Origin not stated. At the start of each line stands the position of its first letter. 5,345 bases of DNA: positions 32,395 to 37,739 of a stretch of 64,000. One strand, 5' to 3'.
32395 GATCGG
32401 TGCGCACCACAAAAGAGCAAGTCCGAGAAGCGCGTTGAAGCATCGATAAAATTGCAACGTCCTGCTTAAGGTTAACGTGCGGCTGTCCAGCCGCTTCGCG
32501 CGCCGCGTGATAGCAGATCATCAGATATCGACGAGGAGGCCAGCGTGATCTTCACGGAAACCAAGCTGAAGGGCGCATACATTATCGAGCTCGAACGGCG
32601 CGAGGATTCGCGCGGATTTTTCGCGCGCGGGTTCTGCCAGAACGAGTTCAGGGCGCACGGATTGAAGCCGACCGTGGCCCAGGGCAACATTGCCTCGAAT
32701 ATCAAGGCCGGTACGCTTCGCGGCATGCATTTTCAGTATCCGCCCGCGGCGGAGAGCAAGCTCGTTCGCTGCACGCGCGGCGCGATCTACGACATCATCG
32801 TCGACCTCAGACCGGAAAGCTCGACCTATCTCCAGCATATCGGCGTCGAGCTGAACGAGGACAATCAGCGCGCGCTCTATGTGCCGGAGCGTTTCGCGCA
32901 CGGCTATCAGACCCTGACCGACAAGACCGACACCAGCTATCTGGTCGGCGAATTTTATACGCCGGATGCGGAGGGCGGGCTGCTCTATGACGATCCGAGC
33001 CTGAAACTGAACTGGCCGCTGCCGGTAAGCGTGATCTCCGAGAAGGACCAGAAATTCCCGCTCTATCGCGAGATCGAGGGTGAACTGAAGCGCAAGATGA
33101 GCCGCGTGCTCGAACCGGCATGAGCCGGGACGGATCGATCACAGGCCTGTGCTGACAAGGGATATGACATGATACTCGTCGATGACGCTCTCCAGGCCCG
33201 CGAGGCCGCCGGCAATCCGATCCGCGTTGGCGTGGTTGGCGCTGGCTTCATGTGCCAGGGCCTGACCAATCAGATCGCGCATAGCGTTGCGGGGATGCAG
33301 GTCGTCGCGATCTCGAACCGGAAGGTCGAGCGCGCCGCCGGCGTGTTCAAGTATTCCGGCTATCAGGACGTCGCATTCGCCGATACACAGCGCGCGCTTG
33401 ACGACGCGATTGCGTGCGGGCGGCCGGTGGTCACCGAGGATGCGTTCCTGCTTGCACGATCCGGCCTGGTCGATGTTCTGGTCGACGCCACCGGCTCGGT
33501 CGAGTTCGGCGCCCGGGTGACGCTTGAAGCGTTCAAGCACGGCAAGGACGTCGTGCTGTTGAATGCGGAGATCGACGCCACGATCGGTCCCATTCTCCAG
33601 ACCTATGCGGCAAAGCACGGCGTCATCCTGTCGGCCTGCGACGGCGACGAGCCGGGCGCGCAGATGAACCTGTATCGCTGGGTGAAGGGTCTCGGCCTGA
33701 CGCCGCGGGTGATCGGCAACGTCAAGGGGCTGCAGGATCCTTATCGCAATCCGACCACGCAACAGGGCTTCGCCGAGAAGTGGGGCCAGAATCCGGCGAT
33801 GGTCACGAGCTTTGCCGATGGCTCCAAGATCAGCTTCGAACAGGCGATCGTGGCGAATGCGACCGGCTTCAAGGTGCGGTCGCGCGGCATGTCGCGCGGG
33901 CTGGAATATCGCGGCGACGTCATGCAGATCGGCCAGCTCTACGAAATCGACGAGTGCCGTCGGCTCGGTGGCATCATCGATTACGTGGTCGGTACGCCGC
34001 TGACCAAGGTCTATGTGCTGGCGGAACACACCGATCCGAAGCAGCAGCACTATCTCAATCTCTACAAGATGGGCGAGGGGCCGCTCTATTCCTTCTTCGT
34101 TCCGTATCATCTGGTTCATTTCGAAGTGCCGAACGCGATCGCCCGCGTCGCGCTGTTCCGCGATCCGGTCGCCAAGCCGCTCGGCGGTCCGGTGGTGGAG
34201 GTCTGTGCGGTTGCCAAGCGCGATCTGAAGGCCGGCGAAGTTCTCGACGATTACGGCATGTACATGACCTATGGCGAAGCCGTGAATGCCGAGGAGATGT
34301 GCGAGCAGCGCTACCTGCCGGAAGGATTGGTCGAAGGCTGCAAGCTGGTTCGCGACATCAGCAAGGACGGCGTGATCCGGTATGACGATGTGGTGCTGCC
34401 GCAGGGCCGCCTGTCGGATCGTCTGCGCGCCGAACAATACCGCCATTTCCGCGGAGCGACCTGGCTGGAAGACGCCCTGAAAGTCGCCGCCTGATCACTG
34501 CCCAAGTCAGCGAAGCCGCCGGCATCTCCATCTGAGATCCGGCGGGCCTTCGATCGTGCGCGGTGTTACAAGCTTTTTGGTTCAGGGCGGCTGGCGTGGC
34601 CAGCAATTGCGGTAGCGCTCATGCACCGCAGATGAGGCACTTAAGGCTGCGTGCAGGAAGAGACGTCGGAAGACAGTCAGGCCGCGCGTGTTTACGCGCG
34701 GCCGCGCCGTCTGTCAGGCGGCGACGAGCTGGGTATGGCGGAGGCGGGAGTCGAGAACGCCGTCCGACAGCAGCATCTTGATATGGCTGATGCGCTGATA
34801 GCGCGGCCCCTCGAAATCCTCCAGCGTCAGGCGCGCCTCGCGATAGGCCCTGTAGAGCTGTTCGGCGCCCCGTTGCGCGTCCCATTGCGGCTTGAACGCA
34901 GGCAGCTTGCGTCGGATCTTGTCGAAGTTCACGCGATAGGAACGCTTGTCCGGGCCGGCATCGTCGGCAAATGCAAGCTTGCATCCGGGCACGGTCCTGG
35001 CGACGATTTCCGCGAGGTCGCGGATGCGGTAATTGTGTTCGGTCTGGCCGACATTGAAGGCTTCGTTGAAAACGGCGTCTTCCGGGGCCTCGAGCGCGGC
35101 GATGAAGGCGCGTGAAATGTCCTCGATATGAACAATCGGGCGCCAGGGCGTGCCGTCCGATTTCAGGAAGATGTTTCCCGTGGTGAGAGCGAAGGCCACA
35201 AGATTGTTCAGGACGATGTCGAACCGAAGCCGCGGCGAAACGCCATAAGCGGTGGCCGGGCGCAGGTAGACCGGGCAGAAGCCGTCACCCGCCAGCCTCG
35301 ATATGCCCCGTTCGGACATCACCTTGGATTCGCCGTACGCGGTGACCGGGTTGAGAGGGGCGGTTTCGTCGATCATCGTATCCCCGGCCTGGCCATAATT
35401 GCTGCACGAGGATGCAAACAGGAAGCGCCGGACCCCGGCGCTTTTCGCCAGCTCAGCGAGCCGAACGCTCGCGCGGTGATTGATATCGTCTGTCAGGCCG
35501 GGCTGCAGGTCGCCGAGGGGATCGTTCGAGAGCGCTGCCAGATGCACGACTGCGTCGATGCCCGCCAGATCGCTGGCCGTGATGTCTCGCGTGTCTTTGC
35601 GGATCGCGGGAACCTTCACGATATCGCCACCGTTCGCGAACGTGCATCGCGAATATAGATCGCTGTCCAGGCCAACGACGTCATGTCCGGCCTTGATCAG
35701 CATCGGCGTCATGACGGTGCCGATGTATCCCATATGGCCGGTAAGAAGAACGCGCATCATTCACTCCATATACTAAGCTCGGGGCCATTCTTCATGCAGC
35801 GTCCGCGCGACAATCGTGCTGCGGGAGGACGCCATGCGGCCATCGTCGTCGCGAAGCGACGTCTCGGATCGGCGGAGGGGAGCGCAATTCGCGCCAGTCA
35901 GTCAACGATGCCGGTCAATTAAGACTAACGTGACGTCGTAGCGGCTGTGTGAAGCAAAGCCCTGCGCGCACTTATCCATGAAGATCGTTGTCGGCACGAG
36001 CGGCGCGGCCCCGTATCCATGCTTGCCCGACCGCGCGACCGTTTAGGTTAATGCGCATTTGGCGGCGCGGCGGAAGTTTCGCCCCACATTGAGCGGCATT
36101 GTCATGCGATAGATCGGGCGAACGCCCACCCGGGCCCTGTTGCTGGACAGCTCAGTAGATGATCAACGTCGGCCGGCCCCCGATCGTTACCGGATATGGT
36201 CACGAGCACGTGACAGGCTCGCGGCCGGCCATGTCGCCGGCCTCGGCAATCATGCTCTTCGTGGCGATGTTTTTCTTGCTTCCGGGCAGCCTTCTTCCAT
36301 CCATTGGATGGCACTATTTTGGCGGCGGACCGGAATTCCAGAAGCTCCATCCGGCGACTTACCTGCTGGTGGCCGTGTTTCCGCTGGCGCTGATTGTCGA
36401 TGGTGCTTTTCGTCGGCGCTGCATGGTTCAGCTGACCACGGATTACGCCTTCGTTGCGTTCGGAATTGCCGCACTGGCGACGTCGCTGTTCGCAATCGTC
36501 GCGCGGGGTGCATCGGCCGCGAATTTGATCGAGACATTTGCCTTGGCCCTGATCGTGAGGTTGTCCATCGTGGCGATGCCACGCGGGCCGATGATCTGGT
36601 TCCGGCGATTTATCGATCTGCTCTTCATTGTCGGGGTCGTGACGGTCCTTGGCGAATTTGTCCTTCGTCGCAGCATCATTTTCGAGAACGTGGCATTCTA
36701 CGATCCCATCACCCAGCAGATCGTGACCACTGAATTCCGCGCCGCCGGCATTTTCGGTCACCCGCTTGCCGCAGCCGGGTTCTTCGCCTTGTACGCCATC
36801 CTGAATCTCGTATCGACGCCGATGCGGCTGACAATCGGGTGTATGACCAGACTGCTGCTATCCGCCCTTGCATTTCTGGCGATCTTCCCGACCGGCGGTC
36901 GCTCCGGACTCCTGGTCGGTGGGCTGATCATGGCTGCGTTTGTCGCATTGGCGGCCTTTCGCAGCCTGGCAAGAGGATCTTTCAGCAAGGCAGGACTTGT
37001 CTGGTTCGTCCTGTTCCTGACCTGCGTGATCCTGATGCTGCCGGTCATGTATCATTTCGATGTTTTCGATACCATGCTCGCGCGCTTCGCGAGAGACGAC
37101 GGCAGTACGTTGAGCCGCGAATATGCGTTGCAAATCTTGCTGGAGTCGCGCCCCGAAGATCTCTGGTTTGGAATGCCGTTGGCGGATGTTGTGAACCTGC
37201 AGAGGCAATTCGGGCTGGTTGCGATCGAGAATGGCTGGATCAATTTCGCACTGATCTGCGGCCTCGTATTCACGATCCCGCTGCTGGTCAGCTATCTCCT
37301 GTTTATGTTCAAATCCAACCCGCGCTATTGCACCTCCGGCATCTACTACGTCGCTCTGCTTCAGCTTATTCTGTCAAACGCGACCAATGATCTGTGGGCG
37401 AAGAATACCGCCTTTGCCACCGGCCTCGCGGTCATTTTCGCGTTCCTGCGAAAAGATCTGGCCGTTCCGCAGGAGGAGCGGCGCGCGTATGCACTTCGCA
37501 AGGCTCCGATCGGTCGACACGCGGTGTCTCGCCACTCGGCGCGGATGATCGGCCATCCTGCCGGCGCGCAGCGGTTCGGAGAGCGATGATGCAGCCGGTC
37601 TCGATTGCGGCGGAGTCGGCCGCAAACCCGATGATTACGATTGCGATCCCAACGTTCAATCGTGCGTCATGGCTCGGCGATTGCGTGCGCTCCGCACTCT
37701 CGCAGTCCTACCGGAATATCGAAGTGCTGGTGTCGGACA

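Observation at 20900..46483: CtrA-type motifs in almost every promoter region of the polysaccharide locus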

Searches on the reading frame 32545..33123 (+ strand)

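Call 7: search_protein_families(library=pfam, proteins=[window:32545-33123:+])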
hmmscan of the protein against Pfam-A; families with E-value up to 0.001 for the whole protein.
window:32545-33123:+ (192 aa): 1 family
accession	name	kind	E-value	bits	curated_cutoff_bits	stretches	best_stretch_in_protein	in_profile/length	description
PF00908.23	dTDP_sugar_isom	-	5.8e-61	205.5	27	1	5-175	1-167/168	dTDP-4-dehydrorhamnose 3,5-epimerase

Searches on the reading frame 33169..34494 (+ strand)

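Call 8: search_protein_families(library=pfam, proteins=[window:33169-34494:+])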
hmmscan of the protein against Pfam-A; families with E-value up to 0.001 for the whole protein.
window:33169-34494:+ (441 aa): 4 families
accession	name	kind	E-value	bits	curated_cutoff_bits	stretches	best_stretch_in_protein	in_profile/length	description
PF21135.2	DRL_cat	-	9.9e-46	156.2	27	1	159-320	1-164/164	Oxidoreductase DRL, catalytic domain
PF03447.22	NAD_binding_3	-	6.1e-06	27.4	24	1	24-150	1-109/116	Homoserine dehydrogenase, NAD binding domain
PF01408.29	GFO_IDH_MocA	-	0.00016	22.8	24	1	18-129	1-90/120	Oxidoreductase family, NAD-binding Rossmann fold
PF08666.17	SAF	-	0.00031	21.7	21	0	346-409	3-63/63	SAF domain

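Call 27: search_protein_families(library=ncbifam, proteins=[window:33169-34494:+], max_evalue=0.01)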
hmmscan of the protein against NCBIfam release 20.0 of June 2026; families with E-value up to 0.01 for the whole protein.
window:33169-34494:+ (441 aa): 1 family
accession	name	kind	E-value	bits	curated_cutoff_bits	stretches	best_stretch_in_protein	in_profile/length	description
NF004976.0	PRK06349.1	subfamily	9.7e-06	24.9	205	1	17-154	4-127/430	homoserine dehydrogenase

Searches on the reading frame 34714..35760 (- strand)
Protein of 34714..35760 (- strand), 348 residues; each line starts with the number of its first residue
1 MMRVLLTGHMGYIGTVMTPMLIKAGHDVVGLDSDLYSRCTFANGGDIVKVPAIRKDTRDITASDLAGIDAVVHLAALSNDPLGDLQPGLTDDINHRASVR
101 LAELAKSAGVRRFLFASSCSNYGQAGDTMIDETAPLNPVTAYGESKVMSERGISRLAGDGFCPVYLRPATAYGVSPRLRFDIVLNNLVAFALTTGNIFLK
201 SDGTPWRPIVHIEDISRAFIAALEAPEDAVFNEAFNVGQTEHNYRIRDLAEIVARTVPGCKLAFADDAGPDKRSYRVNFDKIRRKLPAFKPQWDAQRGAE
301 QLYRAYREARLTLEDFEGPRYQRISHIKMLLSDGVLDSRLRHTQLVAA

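Call 8: search_protein_families(library=pfam, proteins=[window:34714-35760:-])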
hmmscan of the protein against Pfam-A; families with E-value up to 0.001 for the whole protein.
window:34714-35760:- (348 aa): 5 families
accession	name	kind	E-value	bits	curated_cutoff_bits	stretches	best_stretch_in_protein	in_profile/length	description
PF01370.27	Epimerase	-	1.2e-43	149.8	20.9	1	4-238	1-240/240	NAD dependent epimerase/dehydratase family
PF16363.11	GDP_Man_Dehyd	-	7.7e-19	68.8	27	1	5-254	1-263/332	GDP-mannose 4,6 dehydratase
PF01073.25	3Beta_HSD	-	2e-10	40.6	22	1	6-225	2-231/280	3-beta hydroxysteroid dehydrogenase/isomerase family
PF04321.23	RmlD_sub_bind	-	5.2e-10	39.3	27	1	2-155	1-138/287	RmlD substrate binding domain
PF13460.12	NAD_binding_10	-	0.00076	19.8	27.2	0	11-122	4-102/184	NAD(P)H-binding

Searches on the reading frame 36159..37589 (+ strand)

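Call 8: search_protein_families(library=pfam, proteins=[window:36159-37589:+])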
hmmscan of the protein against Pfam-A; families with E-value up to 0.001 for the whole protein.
window:36159-37589:+ (476 aa): 0 families

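Call 27: search_protein_families(library=ncbifam, proteins=[window:36159-37589:+], max_evalue=0.01)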
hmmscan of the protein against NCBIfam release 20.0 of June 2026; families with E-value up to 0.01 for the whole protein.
window:36159-37589:+ (476 aa): 1 family
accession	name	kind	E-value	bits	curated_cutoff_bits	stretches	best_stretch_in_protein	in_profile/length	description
NF038256.1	exopoly_VpsF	subfamily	4.9e-50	170.6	150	1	30-426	7-391/394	VpsF family polysaccharide biosynthesis protein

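Call 43: search_protein_families(library=pfam, proteins=[window:36159-37589:+], max_evalue=0.1)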
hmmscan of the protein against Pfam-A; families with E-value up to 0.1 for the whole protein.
window:36159-37589:+ (476 aa): 0 families
